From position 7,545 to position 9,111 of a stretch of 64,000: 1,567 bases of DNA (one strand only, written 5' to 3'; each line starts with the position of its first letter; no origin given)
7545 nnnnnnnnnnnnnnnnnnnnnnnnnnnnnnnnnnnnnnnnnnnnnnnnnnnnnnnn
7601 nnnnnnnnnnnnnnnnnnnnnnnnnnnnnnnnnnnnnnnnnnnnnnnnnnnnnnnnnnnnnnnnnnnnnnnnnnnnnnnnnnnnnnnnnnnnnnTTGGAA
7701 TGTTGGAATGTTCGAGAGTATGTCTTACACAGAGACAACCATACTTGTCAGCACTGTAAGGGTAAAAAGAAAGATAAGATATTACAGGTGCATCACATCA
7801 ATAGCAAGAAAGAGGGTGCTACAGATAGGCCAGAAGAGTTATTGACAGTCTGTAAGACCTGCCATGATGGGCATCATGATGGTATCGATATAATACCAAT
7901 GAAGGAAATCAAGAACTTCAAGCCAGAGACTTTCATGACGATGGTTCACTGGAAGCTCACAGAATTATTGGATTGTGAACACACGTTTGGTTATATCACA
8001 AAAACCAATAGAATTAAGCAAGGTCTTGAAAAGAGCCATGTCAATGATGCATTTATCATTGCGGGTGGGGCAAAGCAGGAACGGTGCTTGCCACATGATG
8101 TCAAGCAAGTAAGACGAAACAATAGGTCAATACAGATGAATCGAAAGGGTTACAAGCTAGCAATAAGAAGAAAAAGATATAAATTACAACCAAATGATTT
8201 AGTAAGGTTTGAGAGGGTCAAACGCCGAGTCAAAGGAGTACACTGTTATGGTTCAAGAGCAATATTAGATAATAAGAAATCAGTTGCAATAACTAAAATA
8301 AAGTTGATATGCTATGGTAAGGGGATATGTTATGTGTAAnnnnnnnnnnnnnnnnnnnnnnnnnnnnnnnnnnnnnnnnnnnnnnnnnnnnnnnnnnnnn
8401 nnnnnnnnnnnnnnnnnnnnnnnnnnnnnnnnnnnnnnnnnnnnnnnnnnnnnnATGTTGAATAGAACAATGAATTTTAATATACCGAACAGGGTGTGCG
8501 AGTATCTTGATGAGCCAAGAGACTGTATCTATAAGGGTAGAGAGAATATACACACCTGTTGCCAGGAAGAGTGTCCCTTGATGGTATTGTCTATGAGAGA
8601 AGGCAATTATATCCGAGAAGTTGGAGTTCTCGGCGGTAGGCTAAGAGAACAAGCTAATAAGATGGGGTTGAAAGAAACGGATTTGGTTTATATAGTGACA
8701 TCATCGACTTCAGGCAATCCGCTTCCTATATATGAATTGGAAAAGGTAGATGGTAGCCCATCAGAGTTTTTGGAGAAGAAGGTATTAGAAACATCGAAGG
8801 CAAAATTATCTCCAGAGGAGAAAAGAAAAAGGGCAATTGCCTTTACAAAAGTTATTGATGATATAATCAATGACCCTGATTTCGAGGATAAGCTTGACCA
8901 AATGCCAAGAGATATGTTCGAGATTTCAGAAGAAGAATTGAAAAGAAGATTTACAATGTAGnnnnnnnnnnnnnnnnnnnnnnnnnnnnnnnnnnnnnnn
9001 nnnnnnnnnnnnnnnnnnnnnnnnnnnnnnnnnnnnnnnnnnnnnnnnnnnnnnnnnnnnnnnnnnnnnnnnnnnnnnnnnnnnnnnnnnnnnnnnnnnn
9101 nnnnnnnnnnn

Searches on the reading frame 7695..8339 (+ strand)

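Call 3: search_protein_families(library=pfam, proteins=[window:7695-8339:+], max_evalue=1)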
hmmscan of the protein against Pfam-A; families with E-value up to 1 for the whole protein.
window:7695-8339:+ (214 aa): 4 families
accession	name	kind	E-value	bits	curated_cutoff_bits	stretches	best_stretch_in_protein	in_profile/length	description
PF01844.29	HNH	-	6.6e-08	33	21.4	1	18-62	1-46/47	HNH endonuclease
PF14279.12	HNH_5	-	0.0011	19.3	27.5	1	18-61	1-44/56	HNH endonuclease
PF14260.11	zf-C4pol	-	0.0022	18.7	28.9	1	15-60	10-52/70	C4-type zinc-finger of DNA polymerase delta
PF05075.19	DUF684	-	0.082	12.3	25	1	90-185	176-268/338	Protein of unknown function (DUF684)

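Call 4: search_protein_families(library=phrogs, proteins=[window:7695-8339:+], max_evalue=0.1)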
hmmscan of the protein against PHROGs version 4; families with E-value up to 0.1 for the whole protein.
window:7695-8339:+ (214 aa): 26 families (the best 25 are shown)
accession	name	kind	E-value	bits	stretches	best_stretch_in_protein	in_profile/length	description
phrog_119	-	DNA, RNA and nucleotide metabolism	3e-28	99.8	2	2-143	190-332/443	HNH endonuclease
phrog_14314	-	DNA, RNA and nucleotide metabolism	1.8e-09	39.3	1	7-60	8-61/252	HNH endonuclease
phrog_16986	-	unknown function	6.2e-09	36.8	1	5-63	10-68/248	-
phrog_144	-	DNA, RNA and nucleotide metabolism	8.5e-09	36.3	1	5-62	74-134/175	HNH endonuclease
phrog_589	-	DNA, RNA and nucleotide metabolism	2.9e-08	34.7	1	6-61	82-139/179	HNH endonuclease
phrog_1271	-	DNA, RNA and nucleotide metabolism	5.8e-08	33.5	1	6-70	257-325/361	HNH endonuclease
phrog_7370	-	DNA, RNA and nucleotide metabolism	1.5e-07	32.5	1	6-63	32-86/115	HNH endonuclease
phrog_8446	-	DNA, RNA and nucleotide metabolism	4.4e-07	30.8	1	6-59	131-194/211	HNH endonuclease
phrog_15103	-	unknown function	5.1e-07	30.4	1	5-67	193-261/280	-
phrog_2214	-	DNA, RNA and nucleotide metabolism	5.9e-07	29.9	1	4-90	182-266/429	HNH endonuclease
phrog_5956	-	DNA, RNA and nucleotide metabolism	1.8e-06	28.7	1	5-65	49-112/138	HNH endonuclease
phrog_16726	-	DNA, RNA and nucleotide metabolism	2.2e-06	28.6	1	6-59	84-139/308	HNH endonuclease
phrog_7785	-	DNA, RNA and nucleotide metabolism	4.2e-06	27.8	1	7-58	62-109/147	HNH endonuclease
phrog_740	-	DNA, RNA and nucleotide metabolism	7.1e-06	26.2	1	6-58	29-82/332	HNH endonuclease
phrog_8048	-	DNA, RNA and nucleotide metabolism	9.6e-06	26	1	5-63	166-228/273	HNH endonuclease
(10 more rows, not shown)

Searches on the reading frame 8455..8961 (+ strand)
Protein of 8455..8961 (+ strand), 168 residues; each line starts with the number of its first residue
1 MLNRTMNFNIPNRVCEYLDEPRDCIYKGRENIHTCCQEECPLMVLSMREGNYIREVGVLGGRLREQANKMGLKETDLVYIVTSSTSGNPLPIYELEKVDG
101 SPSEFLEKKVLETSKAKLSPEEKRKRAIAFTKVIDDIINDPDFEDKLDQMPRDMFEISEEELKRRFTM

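Call 39: search_protein_families(library=padloc, proteins=[window:8455-8961:+], max_evalue=0.1)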
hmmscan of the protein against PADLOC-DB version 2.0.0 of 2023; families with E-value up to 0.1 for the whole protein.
window:8455-8961:+ (168 aa): 1 family
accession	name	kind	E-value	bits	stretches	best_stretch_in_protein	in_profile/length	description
PDLC03138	Specificity_I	-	0.026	11.5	1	99-155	212-269/485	Type I specificity subunit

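Call 40: search_protein_families(library=ncbifam, proteins=[window:8455-8961:+], max_evalue=0.1)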
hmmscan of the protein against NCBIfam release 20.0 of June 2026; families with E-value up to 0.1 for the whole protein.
window:8455-8961:+ (168 aa): 0 families

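Call 64: search_protein_families(library=pfam, alignment_id=A6, max_evalue=0.0001)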
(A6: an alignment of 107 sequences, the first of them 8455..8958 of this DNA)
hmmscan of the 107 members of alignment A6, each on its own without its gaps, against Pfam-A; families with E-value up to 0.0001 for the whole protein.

A. member 1, window:8455-8958:+ (168 aa): 0 families

B. families by the number of members that match (of 107 scanned): 9 families
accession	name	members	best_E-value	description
PF08719.17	NADAR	1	5.2e-30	NADAR domain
PF09414.15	RNA_ligase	1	4.8e-26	RNA ligase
PF03235.19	GmrSD_N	1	2.1e-25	GmrSD restriction endonuclease, N-terminal domain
PF01145.31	Band_7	1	6.5e-15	SPFH domain / Band 7 family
PF00782.25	DSPc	1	5.7e-12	Dual specificity phosphatase, catalytic domain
PF15777.11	Anti-TRAP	1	3.5e-06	Tryptophan RNA-binding attenuator protein inhibitory protein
PF09643.15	YopX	1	1.7e-05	YopX protein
PF22785.1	Tc-R-P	1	5.4e-05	Polymorphic toxin system, DSP-PTPase phosphatase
PF00684.25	DnaJ_CXXCXGXG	1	7.1e-05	DnaJ central domain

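Call 86: search_protein_families(library=phrogs, alignment_id=A6, max_evalue=0.00001)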
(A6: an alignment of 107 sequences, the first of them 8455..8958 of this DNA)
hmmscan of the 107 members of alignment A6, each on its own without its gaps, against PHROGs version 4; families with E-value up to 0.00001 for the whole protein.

A. member 1, window:8455-8958:+ (168 aa): 0 families

B. families by the number of members that match (of 107 scanned): 22 families
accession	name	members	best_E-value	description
phrog_2319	-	1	1.3e-55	-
phrog_1017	-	1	5.2e-34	-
phrog_1583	-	1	3.7e-33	-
phrog_7702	-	1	2.1e-29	-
phrog_200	-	1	7.7e-29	lipoprotein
phrog_2598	-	1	2e-22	-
phrog_24030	-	1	1.6e-18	RNA ligase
phrog_23101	-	1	4.3e-16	-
phrog_14313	-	1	7.5e-16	-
phrog_548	-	1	2.5e-14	RNA ligase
phrog_34045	-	1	1.1e-11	-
phrog_7208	-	1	1.8e-10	-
phrog_26759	-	1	1.4e-09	-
phrog_27218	-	1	1.7e-08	-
phrog_3628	-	1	7.2e-08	-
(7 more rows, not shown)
